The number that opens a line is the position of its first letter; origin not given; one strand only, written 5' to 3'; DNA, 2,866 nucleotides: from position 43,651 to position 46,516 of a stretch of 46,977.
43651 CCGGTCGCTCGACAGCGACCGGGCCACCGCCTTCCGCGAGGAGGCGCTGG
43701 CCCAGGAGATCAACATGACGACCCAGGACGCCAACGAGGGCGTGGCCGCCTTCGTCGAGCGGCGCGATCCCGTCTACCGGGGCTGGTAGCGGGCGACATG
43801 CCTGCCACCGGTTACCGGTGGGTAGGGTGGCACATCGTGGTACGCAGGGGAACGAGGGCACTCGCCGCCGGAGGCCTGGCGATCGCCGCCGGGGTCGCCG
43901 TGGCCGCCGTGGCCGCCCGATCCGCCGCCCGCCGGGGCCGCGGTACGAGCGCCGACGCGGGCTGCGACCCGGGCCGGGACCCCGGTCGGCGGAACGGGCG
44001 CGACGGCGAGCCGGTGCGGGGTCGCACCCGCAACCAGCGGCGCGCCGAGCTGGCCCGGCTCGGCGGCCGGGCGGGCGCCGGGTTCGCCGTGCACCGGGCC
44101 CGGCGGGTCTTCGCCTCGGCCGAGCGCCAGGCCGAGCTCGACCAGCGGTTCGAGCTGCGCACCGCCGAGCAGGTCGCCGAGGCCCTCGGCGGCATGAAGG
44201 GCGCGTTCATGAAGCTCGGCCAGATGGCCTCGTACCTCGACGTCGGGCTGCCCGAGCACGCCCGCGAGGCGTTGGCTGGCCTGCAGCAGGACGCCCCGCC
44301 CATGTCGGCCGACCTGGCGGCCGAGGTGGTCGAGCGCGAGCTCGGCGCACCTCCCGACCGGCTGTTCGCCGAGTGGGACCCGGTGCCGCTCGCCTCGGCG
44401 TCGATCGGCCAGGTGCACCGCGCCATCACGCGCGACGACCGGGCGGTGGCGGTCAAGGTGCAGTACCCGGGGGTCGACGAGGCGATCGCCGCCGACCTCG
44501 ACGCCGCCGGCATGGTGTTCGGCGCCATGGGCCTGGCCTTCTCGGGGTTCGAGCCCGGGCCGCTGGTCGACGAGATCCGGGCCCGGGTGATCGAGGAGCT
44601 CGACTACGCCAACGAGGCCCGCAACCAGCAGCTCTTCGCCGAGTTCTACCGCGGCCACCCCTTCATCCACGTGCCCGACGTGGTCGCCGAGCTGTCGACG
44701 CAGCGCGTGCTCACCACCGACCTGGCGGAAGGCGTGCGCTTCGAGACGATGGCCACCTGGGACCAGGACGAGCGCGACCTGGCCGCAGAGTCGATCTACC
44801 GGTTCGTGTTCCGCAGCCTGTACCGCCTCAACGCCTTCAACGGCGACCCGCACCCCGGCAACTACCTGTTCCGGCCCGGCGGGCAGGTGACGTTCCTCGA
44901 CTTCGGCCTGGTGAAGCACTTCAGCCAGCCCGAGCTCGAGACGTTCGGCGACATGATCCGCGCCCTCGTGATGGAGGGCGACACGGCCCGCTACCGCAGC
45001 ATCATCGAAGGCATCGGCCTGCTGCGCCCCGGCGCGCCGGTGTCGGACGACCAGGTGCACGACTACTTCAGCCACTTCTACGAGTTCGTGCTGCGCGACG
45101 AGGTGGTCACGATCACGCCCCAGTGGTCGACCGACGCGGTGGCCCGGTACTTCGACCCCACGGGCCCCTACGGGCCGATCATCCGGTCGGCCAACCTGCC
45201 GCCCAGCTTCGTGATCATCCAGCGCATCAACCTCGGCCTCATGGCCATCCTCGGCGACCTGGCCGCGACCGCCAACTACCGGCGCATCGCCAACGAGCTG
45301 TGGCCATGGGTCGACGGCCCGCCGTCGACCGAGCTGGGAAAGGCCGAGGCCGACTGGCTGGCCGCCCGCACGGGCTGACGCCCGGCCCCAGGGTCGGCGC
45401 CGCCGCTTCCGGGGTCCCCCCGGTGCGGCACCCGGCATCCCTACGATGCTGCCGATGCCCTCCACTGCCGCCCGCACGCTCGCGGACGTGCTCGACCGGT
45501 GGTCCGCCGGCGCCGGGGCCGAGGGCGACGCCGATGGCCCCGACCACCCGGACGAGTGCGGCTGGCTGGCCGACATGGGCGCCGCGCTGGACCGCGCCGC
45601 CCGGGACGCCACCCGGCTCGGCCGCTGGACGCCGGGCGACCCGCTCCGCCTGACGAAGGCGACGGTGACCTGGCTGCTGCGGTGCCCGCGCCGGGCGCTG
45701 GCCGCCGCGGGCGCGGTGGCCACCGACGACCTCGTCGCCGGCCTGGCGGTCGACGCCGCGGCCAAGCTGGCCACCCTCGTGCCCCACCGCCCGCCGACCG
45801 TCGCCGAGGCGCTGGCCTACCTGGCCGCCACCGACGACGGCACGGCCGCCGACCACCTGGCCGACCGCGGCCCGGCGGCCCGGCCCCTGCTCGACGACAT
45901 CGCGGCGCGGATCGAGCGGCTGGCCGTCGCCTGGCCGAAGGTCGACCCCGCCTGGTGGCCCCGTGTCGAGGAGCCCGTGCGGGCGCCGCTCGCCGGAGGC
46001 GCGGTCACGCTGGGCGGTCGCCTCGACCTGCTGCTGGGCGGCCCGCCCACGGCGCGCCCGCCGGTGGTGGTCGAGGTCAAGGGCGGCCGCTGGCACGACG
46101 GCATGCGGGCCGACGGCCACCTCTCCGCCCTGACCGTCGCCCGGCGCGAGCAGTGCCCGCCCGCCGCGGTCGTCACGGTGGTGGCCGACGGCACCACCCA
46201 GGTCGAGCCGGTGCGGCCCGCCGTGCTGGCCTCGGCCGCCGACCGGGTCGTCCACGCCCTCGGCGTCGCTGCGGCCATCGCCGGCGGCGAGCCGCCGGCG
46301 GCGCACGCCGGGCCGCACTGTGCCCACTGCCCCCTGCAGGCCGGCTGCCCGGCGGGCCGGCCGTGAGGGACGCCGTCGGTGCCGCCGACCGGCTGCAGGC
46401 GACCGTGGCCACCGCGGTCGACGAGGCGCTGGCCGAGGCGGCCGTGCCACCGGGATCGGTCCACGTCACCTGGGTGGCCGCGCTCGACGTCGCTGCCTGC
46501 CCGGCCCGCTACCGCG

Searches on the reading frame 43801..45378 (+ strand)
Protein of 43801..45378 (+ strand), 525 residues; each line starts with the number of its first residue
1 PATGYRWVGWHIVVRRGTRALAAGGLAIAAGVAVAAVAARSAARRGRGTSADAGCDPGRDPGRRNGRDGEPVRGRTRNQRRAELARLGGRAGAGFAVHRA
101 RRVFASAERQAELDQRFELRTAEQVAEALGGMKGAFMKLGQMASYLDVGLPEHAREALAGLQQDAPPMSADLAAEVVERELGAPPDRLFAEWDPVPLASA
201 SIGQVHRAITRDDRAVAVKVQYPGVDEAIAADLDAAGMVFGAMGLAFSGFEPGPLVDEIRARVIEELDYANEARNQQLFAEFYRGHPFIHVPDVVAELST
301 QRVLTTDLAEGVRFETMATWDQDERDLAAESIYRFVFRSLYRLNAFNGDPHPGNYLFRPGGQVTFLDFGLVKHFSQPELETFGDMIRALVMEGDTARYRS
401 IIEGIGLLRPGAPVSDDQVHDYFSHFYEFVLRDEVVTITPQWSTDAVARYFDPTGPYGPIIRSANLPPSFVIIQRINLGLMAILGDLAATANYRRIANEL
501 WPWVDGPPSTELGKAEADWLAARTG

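Call 12: search_protein_families(library=pfam, proteins=[window:43801-45378:+], max_evalue=0.01)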
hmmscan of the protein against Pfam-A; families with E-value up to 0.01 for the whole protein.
window:43801-45378:+ (525 aa): 1 family
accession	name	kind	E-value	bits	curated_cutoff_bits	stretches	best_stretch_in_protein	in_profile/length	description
PF03109.22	ABC1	-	1.3e-59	201.7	22.9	1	161-397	2-239/244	ABC1 atypical kinase-like domain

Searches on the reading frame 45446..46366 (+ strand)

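Call 12: search_protein_families(library=pfam, proteins=[window:45446-46366:+], max_evalue=0.01)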
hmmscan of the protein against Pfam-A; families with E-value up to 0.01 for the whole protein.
window:45446-46366:+ (306 aa): 1 family
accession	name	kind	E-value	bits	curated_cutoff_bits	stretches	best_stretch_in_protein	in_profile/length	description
PF12705.13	PDDEXK_1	-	3e-07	31.1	22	1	76-302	9-247/247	PD-(D/E)XK nuclease superfamily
